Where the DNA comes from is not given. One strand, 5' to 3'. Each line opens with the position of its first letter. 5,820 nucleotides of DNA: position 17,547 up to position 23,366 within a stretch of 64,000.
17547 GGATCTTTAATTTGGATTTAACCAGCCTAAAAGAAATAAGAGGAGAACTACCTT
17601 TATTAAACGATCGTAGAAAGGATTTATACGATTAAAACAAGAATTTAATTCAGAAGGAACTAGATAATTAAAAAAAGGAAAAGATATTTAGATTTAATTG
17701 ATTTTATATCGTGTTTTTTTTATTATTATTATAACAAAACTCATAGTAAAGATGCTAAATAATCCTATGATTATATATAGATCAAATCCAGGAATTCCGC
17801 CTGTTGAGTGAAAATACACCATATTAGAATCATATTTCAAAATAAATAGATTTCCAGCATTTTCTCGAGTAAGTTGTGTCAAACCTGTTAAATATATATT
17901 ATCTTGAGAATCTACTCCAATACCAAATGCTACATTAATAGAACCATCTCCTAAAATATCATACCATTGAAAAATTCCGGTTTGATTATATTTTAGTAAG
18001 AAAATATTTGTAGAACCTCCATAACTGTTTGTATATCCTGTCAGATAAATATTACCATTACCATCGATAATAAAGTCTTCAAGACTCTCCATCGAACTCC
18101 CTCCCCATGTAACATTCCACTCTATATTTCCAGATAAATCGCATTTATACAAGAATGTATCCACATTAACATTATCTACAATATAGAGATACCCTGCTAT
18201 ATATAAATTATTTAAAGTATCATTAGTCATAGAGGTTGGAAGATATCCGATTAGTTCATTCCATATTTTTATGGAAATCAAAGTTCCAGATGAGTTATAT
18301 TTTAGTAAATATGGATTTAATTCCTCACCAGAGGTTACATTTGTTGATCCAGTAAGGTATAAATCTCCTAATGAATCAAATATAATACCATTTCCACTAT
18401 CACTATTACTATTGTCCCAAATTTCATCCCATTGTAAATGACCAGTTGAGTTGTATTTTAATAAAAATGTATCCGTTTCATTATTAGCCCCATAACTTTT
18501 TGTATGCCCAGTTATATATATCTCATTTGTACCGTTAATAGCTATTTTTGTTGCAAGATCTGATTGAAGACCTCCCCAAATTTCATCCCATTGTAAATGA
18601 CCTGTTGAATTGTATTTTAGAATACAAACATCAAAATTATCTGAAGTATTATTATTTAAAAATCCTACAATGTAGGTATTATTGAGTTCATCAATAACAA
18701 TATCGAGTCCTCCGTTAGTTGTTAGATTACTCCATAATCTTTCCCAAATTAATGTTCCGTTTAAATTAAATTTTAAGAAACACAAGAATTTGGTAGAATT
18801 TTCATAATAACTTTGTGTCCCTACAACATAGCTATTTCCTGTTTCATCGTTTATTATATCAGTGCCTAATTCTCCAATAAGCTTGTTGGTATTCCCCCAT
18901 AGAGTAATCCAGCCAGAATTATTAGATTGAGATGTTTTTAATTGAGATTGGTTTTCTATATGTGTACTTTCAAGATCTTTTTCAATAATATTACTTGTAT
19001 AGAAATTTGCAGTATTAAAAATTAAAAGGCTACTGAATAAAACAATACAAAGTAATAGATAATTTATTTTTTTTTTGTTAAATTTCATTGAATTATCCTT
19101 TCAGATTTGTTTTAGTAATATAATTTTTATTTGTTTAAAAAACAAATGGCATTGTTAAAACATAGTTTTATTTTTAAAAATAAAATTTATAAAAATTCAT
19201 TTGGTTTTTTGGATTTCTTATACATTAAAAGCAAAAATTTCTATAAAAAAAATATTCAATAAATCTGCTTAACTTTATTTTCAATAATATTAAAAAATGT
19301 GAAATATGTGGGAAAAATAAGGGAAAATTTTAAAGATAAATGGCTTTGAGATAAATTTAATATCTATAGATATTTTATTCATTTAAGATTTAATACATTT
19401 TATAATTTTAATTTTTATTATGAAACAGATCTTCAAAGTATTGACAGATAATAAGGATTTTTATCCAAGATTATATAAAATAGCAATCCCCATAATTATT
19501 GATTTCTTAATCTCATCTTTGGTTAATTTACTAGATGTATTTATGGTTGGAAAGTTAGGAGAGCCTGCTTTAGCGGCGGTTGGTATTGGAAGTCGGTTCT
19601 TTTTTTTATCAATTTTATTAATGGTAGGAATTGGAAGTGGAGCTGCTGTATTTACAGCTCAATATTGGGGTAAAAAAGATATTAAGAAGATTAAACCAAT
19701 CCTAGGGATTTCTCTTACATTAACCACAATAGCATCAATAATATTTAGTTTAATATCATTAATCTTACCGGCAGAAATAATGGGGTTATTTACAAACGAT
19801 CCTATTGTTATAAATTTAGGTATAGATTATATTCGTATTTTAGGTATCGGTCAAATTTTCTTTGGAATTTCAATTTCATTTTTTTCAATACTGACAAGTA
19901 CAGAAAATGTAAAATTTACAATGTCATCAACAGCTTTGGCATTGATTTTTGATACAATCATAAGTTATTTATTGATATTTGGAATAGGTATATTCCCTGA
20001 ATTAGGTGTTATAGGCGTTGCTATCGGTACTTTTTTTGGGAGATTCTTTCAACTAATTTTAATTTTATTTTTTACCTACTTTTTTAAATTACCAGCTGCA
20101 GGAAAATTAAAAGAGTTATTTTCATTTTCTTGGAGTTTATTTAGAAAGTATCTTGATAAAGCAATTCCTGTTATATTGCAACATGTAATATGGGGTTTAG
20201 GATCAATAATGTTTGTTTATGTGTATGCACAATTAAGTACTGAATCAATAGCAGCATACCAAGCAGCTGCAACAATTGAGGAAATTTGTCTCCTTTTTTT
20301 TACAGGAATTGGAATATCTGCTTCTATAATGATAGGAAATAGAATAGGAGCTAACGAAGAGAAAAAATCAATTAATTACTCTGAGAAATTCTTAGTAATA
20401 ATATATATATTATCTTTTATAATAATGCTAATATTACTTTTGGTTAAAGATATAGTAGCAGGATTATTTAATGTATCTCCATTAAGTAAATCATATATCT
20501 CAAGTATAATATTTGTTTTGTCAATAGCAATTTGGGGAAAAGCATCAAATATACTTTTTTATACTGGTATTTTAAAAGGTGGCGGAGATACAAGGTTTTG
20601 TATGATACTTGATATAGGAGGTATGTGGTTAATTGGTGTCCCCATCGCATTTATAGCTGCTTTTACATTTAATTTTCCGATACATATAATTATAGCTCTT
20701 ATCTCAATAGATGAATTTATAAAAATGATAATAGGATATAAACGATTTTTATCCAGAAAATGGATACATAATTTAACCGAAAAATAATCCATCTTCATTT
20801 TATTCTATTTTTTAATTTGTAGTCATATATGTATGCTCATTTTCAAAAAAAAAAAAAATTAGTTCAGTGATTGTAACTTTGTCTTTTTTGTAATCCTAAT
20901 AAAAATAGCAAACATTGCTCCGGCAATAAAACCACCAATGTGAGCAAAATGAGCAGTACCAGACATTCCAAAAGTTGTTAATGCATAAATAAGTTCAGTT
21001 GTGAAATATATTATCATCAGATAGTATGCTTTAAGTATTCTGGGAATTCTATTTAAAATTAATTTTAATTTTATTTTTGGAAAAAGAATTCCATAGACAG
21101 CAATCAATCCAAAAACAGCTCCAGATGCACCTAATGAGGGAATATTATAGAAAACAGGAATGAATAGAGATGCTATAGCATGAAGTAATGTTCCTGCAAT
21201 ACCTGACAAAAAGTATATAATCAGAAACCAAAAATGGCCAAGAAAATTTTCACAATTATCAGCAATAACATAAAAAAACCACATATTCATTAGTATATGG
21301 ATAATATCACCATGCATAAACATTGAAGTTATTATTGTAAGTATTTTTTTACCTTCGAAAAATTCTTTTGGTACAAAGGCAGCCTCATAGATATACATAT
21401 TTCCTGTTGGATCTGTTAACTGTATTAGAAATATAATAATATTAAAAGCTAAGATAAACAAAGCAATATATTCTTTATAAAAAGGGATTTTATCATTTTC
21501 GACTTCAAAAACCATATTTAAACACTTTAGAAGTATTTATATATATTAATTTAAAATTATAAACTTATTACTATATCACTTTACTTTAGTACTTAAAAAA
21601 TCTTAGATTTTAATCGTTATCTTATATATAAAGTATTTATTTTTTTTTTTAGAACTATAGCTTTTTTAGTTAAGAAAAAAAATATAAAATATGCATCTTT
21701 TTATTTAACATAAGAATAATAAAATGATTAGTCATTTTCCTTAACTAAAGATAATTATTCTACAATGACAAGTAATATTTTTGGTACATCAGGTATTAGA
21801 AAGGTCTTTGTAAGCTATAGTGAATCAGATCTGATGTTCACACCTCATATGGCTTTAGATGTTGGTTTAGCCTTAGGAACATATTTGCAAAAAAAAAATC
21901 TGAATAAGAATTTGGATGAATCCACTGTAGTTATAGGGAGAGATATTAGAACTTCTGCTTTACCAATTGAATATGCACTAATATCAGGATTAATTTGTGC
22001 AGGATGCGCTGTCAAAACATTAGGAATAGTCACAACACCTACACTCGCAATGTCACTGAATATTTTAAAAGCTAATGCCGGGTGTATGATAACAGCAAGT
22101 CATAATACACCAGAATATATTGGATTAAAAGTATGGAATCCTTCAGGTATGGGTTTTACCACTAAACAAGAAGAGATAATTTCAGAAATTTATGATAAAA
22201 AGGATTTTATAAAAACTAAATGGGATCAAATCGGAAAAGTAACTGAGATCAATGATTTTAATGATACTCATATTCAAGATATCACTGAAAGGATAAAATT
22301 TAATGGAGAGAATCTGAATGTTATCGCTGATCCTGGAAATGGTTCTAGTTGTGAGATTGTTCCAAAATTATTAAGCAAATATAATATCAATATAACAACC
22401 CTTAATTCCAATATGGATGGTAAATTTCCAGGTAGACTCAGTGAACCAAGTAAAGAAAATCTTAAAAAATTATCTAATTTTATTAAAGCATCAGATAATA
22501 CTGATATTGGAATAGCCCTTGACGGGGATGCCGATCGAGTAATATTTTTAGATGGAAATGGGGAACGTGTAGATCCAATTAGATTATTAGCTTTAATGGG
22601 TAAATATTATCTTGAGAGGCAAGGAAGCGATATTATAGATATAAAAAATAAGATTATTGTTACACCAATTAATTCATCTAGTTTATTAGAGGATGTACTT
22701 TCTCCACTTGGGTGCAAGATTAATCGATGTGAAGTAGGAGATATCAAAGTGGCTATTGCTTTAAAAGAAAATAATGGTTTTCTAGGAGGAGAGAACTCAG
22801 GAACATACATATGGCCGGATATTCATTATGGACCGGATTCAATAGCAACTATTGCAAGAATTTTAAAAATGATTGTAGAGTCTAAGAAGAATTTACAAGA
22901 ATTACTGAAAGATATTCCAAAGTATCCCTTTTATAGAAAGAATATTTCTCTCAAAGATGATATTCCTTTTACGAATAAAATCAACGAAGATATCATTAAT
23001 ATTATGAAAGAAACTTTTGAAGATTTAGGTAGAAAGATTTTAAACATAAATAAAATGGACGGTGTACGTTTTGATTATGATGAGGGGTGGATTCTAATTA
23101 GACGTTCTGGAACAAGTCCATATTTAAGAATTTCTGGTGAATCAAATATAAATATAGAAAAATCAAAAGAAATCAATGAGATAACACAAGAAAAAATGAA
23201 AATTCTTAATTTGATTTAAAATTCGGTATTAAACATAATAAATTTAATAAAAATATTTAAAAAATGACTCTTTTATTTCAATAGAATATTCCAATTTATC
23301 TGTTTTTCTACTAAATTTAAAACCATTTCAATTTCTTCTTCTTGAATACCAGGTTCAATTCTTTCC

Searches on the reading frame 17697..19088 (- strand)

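Call 44: search_protein_families(library=pfam, proteins=[window:17697-19088:-], max_evalue=0.00001)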
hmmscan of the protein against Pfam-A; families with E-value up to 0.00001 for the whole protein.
window:17697-19088:- (464 aa): 2 families
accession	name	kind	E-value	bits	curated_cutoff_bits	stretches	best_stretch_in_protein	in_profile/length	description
PF06739.17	SBBP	-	2.1e-15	56.8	20.5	0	226-252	9-35/38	Beta-propeller repeat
PF17164.10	DUF5122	-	7.6e-07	29.7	27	0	344-371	3-30/36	Domain of unknown function (DUF5122) beta-propeller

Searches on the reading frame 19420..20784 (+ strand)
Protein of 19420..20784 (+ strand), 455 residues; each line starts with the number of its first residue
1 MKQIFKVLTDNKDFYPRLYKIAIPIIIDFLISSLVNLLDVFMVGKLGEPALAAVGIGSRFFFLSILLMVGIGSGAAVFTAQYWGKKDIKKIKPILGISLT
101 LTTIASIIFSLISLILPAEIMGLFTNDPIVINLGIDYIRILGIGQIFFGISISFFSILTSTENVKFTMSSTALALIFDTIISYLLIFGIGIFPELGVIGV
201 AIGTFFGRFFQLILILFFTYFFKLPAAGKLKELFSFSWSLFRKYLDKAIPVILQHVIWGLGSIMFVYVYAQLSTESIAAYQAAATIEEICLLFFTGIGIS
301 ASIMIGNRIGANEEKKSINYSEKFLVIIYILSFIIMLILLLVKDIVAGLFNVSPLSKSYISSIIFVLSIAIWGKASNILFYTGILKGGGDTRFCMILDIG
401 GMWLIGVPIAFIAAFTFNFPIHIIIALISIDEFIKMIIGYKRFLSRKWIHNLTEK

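Call 44: search_protein_families(library=pfam, proteins=[window:19420-20784:+], max_evalue=0.00001)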
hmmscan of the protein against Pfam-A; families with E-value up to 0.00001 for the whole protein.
window:19420-20784:+ (455 aa): 1 family
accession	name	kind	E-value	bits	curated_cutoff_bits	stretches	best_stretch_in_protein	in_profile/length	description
PF01554.23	MatE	-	1.2e-47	162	24.9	2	24-184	1-161/161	MatE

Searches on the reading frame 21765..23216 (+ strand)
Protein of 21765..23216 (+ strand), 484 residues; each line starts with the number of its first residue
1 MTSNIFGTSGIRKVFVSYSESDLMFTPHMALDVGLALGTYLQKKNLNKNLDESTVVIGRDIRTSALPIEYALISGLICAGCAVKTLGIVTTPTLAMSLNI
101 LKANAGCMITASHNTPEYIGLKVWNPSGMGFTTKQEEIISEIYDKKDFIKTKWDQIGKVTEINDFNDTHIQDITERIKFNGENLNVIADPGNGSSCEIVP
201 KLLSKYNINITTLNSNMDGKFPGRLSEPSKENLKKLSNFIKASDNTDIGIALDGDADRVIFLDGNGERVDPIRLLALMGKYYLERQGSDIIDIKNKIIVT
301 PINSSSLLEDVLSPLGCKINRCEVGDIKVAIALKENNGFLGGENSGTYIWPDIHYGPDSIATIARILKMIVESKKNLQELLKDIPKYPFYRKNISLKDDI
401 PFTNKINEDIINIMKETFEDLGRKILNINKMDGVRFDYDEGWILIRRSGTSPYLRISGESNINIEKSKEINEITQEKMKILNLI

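Call 44: search_protein_families(library=pfam, proteins=[window:21765-23216:+], max_evalue=0.00001)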
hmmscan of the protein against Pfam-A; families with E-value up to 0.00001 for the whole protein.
window:21765-23216:+ (484 aa): 4 families
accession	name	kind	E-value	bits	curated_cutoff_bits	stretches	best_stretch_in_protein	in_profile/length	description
PF02878.22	PGM_PMM_I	-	2e-32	112.2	22.5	1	4-148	2-136/138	Phosphoglucomutase/phosphomannomutase, alpha/beta/alpha domain I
PF02879.22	PGM_PMM_II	-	3.9e-22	79.2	29.3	1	168-266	2-103/103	Phosphoglucomutase/phosphomannomutase, alpha/beta/alpha domain II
PF02880.22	PGM_PMM_III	-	5.4e-19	68.9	20.7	1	273-386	4-114/115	Phosphoglucomutase/phosphomannomutase, alpha/beta/alpha domain III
PF00408.26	PGM_PMM_IV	-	4.1e-06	27.2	23.1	0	430-459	22-51/68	Phosphoglucomutase/phosphomannomutase, C-terminal domain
